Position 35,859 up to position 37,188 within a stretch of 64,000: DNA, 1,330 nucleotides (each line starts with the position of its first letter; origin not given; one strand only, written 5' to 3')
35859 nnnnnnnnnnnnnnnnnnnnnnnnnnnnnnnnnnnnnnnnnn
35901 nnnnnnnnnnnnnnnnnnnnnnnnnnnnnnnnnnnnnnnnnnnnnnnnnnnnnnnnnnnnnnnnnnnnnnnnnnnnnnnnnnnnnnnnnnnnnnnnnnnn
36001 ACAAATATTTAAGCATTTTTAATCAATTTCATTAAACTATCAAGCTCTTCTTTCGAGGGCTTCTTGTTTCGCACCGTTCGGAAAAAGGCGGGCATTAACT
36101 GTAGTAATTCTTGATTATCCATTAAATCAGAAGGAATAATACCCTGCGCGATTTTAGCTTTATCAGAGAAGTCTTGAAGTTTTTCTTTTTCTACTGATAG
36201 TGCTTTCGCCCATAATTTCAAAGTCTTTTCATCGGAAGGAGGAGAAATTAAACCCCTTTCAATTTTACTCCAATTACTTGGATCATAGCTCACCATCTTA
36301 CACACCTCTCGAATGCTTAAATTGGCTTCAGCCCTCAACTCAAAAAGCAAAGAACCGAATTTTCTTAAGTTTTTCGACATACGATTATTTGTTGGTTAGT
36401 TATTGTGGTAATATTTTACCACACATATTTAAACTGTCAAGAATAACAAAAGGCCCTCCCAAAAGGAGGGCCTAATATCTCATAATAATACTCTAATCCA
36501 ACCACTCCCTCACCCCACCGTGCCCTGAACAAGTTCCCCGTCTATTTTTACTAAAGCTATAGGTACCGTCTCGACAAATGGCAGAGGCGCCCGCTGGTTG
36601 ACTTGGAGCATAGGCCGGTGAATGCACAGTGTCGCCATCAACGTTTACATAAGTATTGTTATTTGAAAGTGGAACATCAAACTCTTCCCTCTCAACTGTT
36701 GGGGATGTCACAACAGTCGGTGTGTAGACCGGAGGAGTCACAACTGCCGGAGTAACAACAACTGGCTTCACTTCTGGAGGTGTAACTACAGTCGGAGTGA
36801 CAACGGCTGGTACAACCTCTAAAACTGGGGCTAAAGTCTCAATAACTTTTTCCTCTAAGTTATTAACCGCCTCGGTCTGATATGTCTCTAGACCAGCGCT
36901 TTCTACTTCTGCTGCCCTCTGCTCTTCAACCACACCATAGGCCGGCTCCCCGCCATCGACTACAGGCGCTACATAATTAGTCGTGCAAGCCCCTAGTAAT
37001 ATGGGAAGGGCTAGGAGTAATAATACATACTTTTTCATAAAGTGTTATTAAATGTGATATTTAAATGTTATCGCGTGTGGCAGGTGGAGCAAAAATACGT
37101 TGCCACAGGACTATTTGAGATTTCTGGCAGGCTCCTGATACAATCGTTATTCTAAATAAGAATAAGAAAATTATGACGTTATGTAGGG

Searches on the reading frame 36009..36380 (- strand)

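Call 3: search_protein_families(library=pfam, proteins=[window:36009-36380:-], max_evalue=0.01)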
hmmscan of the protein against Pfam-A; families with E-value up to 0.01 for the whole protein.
window:36009-36380:- (123 aa): 3 families
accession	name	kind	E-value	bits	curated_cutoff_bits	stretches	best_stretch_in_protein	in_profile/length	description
PF13560.12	HTH_31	-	1.3e-08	35.4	27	1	8-51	2-45/64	Helix-turn-helix domain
PF12844.13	HTH_19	-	8.4e-05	22.8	30.2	1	9-66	1-56/64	Helix-turn-helix domain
PF01381.28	HTH_3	-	0.00016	22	23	1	14-65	3-52/55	Helix-turn-helix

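Call 4: search_protein_families(library=padloc, proteins=[window:36009-36380:-], max_evalue=0.01)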
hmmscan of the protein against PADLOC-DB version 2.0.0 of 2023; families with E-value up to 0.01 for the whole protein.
window:36009-36380:- (123 aa): 2 families
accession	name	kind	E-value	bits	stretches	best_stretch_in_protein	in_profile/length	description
PDLC04142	capH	-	0.0004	19.4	1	7-120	6-95/103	capH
PDLC02926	HTH_VI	-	0.0023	16.1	1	8-75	2-67/92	-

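Call 5: search_protein_families(library=ncbifam, proteins=[window:36009-36380:-], max_evalue=0.01)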
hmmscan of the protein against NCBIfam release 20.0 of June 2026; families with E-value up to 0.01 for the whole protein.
window:36009-36380:- (123 aa): 0 families

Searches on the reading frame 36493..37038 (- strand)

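Call 3: search_protein_families(library=pfam, proteins=[window:36493-37038:-], max_evalue=0.01)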
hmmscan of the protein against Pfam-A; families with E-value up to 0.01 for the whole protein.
window:36493-37038:- (181 aa): 2 families
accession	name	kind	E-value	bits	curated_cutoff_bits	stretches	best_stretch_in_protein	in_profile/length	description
PF12587.13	DUF3761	-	1.3e-25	90.1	29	1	116-179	22-81/82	Protein of unknown function (DUF3761)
PF02095.21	Extensin_1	-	0.0018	18.6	105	1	77-148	94-167/171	Extensin-like protein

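Call 4: search_protein_families(library=padloc, proteins=[window:36493-37038:-], max_evalue=0.01)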
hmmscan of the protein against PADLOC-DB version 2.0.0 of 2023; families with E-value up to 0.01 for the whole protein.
window:36493-37038:- (181 aa): 0 families
